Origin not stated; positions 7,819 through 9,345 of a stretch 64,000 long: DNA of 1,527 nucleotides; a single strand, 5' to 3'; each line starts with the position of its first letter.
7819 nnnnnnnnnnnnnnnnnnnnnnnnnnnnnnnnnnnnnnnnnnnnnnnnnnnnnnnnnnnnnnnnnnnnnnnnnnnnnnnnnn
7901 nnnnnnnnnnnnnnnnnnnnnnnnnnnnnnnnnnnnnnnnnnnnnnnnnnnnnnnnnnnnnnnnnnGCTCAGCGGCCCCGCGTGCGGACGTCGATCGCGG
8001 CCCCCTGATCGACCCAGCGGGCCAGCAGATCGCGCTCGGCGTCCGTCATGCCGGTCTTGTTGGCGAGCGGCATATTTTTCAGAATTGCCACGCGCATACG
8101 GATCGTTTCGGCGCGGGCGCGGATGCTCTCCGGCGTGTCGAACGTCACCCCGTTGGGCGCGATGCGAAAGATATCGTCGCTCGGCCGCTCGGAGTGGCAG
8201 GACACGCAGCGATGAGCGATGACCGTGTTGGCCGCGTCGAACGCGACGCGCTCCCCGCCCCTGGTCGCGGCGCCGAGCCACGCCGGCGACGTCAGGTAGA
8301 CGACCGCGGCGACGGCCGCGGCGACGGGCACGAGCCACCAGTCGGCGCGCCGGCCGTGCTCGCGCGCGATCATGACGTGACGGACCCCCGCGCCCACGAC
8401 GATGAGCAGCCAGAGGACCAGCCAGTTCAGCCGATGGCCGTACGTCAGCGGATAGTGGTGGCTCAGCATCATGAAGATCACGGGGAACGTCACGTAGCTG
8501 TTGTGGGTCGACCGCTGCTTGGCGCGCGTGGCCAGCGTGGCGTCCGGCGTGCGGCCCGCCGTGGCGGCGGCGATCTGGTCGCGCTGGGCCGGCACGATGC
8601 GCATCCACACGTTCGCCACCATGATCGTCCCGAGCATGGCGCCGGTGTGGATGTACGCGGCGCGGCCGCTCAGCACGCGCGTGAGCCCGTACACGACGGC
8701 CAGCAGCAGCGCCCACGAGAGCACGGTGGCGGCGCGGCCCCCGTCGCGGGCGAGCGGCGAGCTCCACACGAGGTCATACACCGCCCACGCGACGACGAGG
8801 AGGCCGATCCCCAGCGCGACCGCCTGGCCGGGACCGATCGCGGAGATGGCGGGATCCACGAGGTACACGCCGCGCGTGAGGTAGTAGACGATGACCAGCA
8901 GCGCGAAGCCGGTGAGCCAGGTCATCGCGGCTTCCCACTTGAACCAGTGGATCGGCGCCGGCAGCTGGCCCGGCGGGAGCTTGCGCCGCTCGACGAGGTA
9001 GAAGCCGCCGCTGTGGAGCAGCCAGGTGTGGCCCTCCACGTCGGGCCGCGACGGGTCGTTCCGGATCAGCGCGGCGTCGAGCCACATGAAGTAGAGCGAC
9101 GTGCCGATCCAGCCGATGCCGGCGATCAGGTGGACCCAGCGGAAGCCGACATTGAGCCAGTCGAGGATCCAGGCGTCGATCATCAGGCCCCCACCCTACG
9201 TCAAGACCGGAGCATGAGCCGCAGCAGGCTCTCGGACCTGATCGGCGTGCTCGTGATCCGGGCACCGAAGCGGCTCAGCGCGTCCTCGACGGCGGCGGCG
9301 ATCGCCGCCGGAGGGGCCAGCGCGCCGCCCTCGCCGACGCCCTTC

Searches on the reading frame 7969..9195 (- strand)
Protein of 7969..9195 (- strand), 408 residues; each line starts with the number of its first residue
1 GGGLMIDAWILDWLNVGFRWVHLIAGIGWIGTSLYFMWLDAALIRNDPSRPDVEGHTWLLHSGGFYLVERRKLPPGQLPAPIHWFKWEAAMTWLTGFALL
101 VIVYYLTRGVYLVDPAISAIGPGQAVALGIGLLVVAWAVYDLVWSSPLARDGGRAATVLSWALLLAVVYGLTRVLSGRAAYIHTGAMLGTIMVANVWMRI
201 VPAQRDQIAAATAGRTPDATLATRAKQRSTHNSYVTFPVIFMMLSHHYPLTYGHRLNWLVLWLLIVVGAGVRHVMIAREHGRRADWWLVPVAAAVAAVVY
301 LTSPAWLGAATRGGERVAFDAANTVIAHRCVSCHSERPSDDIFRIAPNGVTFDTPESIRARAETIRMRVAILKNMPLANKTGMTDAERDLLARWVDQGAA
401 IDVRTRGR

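Call 24: search_protein_families(library=pfam, proteins=[window:7969-9195:-], max_evalue=0.0001)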
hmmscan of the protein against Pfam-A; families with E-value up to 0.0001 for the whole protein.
window:7969-9195:- (408 aa): 1 family
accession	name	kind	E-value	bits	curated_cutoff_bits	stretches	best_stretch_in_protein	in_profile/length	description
PF06181.16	Urate_ox_N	-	1.5e-105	353.3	26.9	1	9-301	2-293/295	Urate oxidase N-terminal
